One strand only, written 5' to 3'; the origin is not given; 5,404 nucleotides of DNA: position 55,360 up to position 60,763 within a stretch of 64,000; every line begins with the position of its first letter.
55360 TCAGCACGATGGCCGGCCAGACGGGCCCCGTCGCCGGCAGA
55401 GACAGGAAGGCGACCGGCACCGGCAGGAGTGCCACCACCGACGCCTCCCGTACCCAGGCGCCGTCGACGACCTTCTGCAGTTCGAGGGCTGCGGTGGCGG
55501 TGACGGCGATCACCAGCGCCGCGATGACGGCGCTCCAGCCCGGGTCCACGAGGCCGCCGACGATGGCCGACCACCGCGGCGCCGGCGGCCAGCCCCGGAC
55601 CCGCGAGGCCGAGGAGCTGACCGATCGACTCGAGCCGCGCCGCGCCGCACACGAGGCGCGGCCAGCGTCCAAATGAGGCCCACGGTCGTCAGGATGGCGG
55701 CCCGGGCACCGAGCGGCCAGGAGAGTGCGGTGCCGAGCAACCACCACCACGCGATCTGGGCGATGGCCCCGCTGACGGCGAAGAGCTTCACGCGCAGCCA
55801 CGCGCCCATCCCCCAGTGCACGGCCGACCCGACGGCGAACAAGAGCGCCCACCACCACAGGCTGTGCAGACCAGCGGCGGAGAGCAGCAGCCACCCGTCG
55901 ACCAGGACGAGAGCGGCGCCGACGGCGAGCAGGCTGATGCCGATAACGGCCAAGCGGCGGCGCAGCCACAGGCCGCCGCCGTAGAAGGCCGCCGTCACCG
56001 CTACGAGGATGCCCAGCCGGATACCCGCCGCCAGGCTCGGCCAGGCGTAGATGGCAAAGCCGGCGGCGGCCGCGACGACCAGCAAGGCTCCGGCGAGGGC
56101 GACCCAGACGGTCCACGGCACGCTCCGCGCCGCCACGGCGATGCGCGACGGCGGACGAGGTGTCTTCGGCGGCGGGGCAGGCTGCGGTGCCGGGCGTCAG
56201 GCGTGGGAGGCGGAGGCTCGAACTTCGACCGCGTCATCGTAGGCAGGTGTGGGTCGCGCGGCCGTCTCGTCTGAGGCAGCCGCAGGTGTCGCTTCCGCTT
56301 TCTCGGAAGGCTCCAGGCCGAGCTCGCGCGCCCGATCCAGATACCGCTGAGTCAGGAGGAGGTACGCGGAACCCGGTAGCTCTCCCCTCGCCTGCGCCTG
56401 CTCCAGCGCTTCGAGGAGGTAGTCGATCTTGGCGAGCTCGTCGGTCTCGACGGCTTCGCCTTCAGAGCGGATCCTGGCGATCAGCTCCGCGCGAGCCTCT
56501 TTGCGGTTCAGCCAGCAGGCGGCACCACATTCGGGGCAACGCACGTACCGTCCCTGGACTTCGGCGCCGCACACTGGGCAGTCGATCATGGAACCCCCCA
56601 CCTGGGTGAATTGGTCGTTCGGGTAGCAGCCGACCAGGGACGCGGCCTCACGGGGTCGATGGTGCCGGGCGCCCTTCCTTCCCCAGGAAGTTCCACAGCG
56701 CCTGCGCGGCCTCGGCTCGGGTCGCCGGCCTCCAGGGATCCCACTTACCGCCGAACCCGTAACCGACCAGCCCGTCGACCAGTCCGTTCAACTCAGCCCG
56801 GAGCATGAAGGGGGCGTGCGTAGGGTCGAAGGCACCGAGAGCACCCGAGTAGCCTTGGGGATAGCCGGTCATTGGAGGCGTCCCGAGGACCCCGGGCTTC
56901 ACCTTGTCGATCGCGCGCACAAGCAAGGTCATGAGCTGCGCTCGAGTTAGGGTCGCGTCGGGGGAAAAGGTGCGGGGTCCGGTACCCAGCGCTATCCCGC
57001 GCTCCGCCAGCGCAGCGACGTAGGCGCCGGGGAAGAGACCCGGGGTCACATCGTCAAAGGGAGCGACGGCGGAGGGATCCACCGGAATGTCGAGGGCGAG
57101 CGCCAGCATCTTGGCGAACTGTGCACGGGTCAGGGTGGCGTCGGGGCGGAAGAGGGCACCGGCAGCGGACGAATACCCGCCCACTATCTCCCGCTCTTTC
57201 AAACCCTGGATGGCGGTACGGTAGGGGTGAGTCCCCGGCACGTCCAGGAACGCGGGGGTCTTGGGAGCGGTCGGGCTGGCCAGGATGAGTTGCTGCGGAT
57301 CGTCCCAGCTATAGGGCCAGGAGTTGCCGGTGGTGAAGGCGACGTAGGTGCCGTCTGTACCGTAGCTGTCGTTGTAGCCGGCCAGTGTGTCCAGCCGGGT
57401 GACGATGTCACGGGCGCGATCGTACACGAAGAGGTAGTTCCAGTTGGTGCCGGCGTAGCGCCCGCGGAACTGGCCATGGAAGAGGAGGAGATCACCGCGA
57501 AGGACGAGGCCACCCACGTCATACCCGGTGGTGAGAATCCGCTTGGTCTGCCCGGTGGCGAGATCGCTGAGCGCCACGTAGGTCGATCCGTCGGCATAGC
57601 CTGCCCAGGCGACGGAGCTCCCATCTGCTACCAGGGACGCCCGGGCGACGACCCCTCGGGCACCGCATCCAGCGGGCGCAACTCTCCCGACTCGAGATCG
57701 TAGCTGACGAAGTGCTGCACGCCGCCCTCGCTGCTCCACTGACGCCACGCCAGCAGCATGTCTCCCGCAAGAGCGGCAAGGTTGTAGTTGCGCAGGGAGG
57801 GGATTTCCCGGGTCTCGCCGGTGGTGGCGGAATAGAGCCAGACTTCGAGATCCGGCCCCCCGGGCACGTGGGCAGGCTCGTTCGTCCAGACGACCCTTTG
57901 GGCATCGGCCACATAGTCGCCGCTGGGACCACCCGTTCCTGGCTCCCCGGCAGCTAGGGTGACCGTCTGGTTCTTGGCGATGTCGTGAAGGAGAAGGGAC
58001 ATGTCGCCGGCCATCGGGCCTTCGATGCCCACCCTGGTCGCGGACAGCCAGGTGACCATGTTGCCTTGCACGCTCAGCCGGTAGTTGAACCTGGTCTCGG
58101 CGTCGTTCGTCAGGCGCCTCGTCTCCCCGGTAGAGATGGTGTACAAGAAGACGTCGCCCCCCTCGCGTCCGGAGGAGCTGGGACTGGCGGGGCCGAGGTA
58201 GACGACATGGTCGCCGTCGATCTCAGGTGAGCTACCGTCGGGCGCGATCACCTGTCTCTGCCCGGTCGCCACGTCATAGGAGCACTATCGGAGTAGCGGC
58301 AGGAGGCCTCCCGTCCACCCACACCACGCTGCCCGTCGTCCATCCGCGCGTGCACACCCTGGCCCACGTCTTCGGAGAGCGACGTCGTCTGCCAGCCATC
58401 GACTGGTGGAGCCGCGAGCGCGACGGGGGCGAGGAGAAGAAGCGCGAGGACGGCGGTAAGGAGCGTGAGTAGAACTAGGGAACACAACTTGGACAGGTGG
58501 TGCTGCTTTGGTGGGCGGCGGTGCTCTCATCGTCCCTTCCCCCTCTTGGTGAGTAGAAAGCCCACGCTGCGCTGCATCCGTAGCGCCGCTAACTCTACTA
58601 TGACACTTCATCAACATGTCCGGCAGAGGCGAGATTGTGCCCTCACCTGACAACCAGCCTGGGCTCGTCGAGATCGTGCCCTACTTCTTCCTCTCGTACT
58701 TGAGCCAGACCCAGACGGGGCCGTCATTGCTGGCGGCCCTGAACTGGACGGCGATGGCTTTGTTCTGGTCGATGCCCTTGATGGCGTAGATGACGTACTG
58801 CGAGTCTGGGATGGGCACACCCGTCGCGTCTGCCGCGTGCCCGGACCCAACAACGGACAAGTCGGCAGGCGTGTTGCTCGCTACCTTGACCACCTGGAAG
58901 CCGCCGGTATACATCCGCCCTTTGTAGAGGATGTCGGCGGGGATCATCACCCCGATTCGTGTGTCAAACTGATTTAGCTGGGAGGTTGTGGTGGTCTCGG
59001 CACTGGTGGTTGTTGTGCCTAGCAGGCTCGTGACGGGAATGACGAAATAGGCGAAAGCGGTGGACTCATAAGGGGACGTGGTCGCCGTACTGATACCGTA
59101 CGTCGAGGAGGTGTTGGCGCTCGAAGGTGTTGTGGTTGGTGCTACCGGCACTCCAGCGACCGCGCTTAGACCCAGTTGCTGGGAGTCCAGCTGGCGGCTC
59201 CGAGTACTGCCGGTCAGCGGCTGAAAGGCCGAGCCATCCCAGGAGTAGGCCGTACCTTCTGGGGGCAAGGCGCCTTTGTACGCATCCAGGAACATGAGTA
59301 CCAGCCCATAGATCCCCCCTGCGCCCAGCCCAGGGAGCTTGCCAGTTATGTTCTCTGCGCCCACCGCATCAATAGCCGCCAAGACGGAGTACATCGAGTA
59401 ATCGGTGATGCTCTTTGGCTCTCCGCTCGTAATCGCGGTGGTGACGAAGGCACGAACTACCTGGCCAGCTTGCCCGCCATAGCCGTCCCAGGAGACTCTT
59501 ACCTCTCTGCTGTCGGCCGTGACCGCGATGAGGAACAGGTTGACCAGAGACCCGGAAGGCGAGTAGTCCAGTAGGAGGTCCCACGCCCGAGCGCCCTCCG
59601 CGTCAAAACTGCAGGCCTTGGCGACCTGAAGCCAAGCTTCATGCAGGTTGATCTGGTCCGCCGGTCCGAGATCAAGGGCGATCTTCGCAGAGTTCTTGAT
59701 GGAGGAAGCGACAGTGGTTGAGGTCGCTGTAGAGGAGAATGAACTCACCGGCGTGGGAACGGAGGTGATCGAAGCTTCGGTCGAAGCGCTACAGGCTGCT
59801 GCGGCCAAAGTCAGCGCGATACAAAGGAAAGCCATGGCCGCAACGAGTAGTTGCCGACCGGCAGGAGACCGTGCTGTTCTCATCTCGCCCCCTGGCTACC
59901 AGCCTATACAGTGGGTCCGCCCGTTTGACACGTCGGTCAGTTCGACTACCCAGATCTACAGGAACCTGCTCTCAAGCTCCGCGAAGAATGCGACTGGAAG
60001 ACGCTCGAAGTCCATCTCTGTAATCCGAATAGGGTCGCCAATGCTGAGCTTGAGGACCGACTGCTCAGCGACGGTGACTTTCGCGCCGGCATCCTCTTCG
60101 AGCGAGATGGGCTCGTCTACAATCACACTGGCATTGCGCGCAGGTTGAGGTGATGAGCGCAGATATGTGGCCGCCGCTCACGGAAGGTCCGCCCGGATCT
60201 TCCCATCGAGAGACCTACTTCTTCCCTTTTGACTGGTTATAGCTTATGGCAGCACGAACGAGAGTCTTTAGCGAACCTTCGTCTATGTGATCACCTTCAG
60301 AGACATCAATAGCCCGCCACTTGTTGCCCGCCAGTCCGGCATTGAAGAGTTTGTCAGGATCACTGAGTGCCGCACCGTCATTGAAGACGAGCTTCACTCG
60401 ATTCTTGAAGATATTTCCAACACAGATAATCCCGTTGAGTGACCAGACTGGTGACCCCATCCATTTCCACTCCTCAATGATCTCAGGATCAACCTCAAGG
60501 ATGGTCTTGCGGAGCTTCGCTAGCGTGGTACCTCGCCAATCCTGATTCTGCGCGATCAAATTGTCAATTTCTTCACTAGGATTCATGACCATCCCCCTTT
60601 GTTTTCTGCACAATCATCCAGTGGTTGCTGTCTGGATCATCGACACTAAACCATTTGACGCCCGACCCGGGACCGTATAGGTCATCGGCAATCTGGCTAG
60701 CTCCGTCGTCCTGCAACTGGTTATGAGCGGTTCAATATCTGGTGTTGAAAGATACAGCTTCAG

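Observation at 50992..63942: Hidden tandem-island architecture: a diverged att repeat brackets a 12.9-kb integrase-less surface-protein island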

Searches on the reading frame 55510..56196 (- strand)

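Call 26: search_protein_families(library=pfam, proteins=[window:55510-56196:-], max_evalue=0.01)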
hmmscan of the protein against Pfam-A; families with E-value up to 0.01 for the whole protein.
window:55510-56196:- (228 aa): 0 families

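Call 92: search_protein_families(library=ncbifam, proteins=[window:55510-56196:-], max_evalue=0.01)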
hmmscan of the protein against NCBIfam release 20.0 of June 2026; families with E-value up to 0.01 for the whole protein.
window:55510-56196:- (228 aa): 1 family
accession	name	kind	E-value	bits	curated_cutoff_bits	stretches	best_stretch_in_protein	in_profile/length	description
NF007950.1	PRK10669.1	equivalog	0.0013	17.7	700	1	118-176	68-124/547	YbaL family putative K(+) efflux transporter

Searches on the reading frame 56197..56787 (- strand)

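Call 26: search_protein_families(library=pfam, proteins=[window:56197-56787:-], max_evalue=0.01)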
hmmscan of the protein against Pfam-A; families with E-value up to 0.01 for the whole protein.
window:56197-56787:- (196 aa): 2 families
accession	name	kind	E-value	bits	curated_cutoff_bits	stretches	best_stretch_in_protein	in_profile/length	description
PF13240.11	Zn_Ribbon_1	-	0.0019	18.4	25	1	70-89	2-21/23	zinc-ribbon domain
PF22747.2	Zn_ribbon_DUF2089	-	0.0065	17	27.6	0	70-88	1-19/32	DUF2089 zinc ribbon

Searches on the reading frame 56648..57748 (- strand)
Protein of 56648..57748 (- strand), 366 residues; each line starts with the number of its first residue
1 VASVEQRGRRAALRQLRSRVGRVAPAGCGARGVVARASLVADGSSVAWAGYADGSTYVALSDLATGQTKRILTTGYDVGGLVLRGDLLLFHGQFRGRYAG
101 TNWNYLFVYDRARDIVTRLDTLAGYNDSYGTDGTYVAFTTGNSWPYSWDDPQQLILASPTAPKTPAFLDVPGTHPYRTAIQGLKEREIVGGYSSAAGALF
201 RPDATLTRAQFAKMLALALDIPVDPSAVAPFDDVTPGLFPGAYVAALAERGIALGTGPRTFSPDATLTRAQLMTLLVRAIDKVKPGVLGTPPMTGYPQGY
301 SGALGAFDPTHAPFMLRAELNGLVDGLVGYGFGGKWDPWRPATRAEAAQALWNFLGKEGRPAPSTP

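Call 12: search_protein_families(library=pfam, proteins=[window:56648-57748:-], max_evalue=0.01)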
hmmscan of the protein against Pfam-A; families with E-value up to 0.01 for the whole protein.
window:56648-57748:- (366 aa): 1 family
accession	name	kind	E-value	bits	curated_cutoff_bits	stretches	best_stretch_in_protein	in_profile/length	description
PF00395.25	SLH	-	1.4e-19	70.3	20.8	2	230-272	1-43/44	S-layer homology domain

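Call 92: search_protein_families(library=ncbifam, proteins=[window:56648-57748:-], max_evalue=0.01)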
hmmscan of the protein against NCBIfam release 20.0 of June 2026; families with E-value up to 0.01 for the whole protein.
window:56648-57748:- (366 aa): 1 family
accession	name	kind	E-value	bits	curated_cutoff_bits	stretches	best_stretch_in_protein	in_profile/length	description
NF033190.2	inl_like_NEAT_1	exception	5e-08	31.7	1275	1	166-282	642-754/754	NEAT domain-containing leucine-rich repeat protein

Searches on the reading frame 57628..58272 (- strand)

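Call 12: search_protein_families(library=pfam, proteins=[window:57628-58272:-], max_evalue=0.01)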
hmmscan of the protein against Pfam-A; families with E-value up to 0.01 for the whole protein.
window:57628-58272:- (214 aa): 0 families

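Call 91: search_protein_families(library=phrogs, proteins=[window:57628-58272:-], max_evalue=0.01)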
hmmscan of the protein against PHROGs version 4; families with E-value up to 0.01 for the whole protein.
window:57628-58272:- (214 aa): 0 families

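Call 92: search_protein_families(library=ncbifam, proteins=[window:57628-58272:-], max_evalue=0.01)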
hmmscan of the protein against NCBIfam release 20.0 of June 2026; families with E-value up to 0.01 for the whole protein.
window:57628-58272:- (214 aa): 2 families
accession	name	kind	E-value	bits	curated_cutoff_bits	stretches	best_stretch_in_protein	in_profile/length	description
TIGR04275.1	beta_prop_Msarc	repeat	0.00039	20.1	85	0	9-48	4-40/40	beta-propeller repeat protein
NF053518.1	DipepPtdsDpp5Prph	equivalog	0.0098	14.4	900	0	39-102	227-288/655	dipeptidyl-peptidase Dpp5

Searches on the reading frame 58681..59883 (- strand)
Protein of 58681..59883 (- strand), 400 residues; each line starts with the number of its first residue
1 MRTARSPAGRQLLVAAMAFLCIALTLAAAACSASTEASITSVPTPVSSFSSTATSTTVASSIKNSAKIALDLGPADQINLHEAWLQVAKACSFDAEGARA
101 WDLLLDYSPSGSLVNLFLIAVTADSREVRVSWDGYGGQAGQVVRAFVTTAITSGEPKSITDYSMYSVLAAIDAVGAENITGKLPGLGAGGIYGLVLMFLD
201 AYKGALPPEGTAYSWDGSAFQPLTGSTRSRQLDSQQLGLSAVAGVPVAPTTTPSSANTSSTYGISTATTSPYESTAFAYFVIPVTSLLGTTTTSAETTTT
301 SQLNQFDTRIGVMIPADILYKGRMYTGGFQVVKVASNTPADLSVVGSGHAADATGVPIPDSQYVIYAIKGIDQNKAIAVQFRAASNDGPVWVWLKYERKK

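Call 12: search_protein_families(library=pfam, proteins=[window:58681-59883:-], max_evalue=0.01)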
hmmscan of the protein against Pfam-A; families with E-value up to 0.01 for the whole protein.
window:58681-59883:- (400 aa): 0 families

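Call 89: find_encoding_contigs(protein=window:58681-59883:-, flank=10000, max_places=6)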
Protein window:58681-59883:- (400 aa): no gene with exactly this product is on record in the collection.

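Call 91: search_protein_families(library=phrogs, proteins=[window:58681-59883:-], max_evalue=0.01)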
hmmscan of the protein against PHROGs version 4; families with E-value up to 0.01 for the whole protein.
window:58681-59883:- (400 aa): 0 families

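Call 92: search_protein_families(library=ncbifam, proteins=[window:58681-59883:-], max_evalue=0.01)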
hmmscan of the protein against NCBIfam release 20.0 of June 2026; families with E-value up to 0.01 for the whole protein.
window:58681-59883:- (400 aa): 0 families

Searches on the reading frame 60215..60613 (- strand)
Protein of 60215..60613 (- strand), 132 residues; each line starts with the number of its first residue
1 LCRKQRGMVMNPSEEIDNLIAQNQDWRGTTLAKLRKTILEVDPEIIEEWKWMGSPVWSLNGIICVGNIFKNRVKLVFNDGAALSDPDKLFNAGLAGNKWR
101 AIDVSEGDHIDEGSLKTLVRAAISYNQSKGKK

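Call 12: search_protein_families(library=pfam, proteins=[window:60215-60613:-], max_evalue=0.01)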
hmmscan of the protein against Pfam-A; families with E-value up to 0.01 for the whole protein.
window:60215-60613:- (132 aa): 1 family
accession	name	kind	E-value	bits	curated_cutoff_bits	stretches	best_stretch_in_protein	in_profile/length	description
PF08818.16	DUF1801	-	5.5e-18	65.6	27.2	1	29-123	3-85/85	Domain of unknown function (DU1801)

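Call 90: find_encoding_contigs(protein=window:60215-60613:-, flank=10000, max_places=6)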
Protein window:60215-60613:- (132 aa): no gene with exactly this product is on record in the collection.
